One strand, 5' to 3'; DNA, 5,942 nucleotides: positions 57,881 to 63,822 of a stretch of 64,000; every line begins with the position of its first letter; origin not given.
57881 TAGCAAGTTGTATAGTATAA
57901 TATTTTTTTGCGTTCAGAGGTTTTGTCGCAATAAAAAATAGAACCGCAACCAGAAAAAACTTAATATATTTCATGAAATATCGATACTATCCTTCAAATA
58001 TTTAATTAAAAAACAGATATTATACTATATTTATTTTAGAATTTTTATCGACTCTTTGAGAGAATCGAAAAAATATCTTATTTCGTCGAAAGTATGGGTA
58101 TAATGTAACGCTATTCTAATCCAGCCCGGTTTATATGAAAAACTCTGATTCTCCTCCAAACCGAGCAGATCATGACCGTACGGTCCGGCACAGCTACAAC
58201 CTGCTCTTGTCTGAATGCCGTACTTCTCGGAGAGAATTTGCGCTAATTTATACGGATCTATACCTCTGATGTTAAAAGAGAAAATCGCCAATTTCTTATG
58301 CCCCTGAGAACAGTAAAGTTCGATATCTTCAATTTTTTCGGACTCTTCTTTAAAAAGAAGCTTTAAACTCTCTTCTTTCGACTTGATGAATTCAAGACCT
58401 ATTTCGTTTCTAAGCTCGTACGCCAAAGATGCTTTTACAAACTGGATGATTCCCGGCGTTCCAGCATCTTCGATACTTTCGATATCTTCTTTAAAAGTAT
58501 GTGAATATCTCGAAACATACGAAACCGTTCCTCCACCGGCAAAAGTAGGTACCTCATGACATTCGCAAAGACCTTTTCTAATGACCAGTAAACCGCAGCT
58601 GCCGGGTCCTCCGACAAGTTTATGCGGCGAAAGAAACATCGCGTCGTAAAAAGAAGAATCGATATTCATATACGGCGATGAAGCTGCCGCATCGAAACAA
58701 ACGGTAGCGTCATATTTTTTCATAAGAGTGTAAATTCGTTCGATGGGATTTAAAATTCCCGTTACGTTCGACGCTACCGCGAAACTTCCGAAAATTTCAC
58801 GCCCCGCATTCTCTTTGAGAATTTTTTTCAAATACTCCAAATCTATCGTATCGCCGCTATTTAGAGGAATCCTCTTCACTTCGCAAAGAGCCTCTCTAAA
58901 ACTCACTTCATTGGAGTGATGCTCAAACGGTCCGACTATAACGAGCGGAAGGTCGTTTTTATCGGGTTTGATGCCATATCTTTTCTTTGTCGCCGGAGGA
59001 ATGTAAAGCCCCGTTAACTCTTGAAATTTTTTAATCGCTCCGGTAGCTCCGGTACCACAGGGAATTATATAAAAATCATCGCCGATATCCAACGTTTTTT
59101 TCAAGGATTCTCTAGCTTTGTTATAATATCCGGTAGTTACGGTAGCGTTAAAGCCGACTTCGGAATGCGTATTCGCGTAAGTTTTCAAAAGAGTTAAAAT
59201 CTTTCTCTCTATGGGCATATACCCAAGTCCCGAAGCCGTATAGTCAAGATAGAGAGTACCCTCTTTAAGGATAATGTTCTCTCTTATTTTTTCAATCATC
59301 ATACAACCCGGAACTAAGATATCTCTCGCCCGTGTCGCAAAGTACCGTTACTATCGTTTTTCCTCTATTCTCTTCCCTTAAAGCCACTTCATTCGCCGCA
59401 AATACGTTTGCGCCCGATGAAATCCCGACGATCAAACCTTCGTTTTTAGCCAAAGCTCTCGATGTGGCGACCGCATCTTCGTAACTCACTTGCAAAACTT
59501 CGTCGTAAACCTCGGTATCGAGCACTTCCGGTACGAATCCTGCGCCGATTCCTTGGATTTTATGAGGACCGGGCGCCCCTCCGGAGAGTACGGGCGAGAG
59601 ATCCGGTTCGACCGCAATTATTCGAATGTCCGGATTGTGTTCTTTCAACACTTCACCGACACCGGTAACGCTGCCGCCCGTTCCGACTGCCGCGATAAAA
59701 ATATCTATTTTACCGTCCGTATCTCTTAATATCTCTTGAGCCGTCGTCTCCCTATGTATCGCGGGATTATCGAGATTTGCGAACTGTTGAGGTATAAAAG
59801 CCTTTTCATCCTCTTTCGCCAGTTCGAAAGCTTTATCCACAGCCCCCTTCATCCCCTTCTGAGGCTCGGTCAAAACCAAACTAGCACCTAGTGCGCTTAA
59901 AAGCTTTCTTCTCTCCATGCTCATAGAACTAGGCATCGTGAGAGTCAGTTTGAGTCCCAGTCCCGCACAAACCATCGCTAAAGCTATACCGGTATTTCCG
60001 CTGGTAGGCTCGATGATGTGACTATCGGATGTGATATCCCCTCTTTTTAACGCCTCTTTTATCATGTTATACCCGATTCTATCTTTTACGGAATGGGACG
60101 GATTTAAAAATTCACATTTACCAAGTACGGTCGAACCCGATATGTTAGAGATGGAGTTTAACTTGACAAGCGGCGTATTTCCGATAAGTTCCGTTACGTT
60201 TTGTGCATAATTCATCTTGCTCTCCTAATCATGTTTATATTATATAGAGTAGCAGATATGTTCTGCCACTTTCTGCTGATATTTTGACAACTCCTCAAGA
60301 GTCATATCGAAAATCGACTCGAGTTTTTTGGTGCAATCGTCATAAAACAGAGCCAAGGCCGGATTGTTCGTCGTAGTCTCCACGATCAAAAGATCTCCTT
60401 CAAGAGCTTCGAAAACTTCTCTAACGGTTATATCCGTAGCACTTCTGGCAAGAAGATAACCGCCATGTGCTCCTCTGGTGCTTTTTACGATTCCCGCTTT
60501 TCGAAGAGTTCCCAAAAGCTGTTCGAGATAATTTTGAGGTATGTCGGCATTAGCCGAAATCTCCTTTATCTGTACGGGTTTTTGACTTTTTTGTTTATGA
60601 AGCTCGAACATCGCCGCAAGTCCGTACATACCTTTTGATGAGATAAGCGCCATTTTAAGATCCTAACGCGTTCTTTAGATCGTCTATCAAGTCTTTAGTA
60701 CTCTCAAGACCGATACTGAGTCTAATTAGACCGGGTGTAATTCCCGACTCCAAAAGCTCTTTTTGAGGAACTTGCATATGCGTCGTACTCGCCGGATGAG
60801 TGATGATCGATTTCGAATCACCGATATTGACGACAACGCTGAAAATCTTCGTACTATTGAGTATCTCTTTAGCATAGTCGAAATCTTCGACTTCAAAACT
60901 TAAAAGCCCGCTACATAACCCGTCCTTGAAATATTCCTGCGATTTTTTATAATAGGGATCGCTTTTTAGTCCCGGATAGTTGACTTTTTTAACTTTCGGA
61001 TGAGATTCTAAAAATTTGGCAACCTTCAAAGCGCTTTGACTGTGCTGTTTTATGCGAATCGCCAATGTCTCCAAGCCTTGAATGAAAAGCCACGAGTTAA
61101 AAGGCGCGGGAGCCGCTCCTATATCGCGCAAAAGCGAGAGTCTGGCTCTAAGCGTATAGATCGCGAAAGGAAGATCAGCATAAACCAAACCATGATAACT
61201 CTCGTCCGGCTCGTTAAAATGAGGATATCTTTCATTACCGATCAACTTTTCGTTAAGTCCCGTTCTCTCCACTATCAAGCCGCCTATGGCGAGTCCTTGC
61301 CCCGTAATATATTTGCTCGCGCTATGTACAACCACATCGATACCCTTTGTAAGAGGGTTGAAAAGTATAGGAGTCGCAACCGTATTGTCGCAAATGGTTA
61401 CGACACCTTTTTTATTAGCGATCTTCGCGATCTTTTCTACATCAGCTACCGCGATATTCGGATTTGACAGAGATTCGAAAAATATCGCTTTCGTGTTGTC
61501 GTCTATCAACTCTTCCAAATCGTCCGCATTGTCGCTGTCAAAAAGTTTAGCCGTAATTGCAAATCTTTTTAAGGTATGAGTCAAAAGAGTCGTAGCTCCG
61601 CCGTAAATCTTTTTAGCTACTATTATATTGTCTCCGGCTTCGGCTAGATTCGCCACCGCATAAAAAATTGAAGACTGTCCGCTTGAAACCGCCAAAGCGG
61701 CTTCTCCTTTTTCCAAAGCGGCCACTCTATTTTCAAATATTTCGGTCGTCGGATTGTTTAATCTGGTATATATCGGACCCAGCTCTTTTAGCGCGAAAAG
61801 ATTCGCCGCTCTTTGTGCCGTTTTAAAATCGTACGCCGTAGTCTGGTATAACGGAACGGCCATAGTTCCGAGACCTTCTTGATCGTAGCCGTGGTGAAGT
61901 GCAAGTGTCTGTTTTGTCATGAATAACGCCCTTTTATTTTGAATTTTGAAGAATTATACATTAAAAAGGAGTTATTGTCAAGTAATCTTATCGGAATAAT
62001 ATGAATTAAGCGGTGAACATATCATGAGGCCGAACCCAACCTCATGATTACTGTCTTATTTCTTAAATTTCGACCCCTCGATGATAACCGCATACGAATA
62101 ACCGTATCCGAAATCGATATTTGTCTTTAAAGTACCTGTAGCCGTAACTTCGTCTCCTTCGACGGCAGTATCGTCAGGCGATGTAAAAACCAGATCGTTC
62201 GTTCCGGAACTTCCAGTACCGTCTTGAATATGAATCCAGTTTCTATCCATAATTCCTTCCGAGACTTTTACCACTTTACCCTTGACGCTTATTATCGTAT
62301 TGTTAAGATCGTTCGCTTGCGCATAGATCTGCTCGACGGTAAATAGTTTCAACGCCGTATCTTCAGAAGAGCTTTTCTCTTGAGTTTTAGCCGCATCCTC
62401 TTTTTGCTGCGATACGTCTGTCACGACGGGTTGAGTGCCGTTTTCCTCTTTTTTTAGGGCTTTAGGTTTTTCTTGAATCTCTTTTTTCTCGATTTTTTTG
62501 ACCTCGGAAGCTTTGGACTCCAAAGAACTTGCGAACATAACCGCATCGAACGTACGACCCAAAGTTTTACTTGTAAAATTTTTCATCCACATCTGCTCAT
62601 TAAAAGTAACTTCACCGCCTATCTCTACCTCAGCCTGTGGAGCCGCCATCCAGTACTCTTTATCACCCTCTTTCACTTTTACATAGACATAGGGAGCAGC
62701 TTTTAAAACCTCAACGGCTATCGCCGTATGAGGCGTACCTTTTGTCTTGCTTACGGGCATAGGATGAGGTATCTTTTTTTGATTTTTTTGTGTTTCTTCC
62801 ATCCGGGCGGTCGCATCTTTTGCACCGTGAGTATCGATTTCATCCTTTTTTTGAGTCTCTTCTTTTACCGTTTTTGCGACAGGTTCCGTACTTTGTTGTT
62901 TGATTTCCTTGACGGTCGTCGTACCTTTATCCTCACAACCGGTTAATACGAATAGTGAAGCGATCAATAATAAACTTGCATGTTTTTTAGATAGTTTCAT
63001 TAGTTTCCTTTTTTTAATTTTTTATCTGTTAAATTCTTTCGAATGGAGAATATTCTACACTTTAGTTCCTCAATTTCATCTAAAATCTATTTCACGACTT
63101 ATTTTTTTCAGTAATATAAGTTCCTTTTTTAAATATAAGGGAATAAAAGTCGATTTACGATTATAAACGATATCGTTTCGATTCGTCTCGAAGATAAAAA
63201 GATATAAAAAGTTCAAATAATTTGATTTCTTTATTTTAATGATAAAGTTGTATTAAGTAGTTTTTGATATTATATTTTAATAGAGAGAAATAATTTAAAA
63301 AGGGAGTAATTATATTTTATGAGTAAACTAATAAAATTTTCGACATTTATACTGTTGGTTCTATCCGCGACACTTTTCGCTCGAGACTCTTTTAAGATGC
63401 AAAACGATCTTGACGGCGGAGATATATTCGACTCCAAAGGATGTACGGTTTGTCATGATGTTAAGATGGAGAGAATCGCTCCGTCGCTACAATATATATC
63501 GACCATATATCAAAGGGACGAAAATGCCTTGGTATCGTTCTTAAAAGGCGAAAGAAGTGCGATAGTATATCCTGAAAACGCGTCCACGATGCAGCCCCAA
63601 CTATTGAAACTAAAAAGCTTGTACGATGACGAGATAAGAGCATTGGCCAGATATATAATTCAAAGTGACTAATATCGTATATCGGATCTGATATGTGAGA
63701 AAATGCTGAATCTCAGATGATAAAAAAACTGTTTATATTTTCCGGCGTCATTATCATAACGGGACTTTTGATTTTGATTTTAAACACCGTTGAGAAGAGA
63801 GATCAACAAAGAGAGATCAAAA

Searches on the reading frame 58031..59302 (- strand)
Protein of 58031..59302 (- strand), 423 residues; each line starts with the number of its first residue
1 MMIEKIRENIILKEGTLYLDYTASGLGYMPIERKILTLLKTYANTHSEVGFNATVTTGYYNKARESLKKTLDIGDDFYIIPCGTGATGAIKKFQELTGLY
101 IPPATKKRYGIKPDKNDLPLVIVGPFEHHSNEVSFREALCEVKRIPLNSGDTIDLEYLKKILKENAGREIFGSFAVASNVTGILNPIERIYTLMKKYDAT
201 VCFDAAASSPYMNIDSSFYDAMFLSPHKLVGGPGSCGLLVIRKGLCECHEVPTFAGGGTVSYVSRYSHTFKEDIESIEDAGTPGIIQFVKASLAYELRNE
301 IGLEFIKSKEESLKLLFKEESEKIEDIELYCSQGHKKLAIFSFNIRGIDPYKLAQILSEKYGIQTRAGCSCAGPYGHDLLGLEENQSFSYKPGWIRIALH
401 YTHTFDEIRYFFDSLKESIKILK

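Call 28: search_protein_families(library=pfam, proteins=[window:58031-59302:-], max_evalue=0.01)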
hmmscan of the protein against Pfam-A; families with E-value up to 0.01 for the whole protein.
window:58031-59302:- (423 aa): 1 family
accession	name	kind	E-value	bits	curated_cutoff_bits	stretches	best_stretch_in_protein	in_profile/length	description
PF00266.25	Aminotran_5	-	3.2e-43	148.6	21.5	1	18-411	2-371/371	Aminotransferase class-V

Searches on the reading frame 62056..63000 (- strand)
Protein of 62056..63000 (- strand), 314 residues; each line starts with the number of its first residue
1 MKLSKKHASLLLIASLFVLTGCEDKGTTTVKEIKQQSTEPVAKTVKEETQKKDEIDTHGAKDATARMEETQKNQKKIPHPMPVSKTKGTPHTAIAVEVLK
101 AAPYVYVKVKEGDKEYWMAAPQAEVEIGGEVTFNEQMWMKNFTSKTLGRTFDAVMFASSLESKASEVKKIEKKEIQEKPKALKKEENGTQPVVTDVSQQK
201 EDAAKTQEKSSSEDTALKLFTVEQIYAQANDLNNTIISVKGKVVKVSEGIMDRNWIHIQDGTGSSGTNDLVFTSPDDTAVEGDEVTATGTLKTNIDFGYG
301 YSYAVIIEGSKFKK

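Call 28: search_protein_families(library=pfam, proteins=[window:62056-63000:-], max_evalue=0.01)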
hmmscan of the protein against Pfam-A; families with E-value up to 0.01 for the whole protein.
window:62056-63000:- (314 aa): 0 families

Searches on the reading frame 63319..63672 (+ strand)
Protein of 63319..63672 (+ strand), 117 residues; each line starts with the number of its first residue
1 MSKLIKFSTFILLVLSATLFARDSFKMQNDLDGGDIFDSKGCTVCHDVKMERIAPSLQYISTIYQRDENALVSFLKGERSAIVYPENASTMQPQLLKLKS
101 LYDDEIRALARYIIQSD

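Call 28: search_protein_families(library=pfam, proteins=[window:63319-63672:+], max_evalue=0.01)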
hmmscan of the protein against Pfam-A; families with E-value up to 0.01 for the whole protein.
window:63319-63672:+ (117 aa): 1 family
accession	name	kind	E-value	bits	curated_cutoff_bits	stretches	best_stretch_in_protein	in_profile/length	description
PF00034.26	Cytochrom_C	-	2.3e-06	29.3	21.3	1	33-113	4-86/90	Cytochrome c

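Call 52: find_encoding_contigs(protein=window:63319-63672:+, flank=10000, max_places=2)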
Protein window:63319-63672:+ (117 aa): 4 contigs read that carry it; 1 place shown.
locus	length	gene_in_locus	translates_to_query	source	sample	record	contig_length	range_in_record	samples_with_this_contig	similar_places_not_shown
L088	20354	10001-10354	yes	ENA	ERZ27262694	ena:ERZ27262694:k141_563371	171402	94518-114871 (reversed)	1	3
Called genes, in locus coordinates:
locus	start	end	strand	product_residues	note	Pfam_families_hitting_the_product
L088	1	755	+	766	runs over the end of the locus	PF01564:Spermine_synth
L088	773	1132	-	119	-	PF09313:TehB-like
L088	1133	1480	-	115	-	-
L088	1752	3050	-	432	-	-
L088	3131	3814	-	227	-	-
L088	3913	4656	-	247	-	-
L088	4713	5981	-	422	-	PF00266:Aminotran_5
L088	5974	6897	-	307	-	PF00291:PALP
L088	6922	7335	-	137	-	PF02082:Rrf2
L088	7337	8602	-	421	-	PF01053:Cys_Met_Meta_PP, PF00155:Aminotran_1_2, PF01041:DegT_DnrJ_EryC1 (faint), PF00266:Aminotran_5 (weak)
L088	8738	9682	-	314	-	-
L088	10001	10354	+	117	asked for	PF00034:Cytochrom_C (weak)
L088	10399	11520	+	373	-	-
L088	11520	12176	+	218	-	PF00072:Response_reg, PF00486:Trans_reg_C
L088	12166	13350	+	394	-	PF00512:HisKA, PF02518:HATPase_c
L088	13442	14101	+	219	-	PF14522:Cytochrome_C7 (faint), PF09699:Paired_CXXCH_1 (weak)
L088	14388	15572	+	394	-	-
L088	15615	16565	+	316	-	PF13623:SurA_N_2, PF13624:SurA_N_3, PF09312:SurA_N, PF13145:Rotamase_2, PF13616:Rotamase_3, PF00639:Rotamase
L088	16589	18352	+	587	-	-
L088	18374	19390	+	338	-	-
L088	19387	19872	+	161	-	-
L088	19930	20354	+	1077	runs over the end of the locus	PF05140:ResB, PF01578:Cytochrom_C_asm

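Call 72: search_solved_structures(query=A3, max_evalue=10)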
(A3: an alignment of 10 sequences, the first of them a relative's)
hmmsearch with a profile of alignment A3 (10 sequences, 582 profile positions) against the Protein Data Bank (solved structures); distinct sequences matched with E-value up to 10: 0.

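Call 81: search_solved_structures(query=L088:13442-14101:+, max_evalue=0.01)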
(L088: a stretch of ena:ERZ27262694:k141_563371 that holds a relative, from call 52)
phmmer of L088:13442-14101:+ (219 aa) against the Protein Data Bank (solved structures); distinct sequences matched with E-value up to 0.01: 2.
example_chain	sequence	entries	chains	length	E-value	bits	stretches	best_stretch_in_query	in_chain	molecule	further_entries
7tfs_A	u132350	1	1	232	2.2e-33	118.9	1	6-219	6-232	Cytochrome c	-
9yuq_N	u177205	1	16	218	4.2e-29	104.8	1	4-219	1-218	Putative multiheme cytochrome c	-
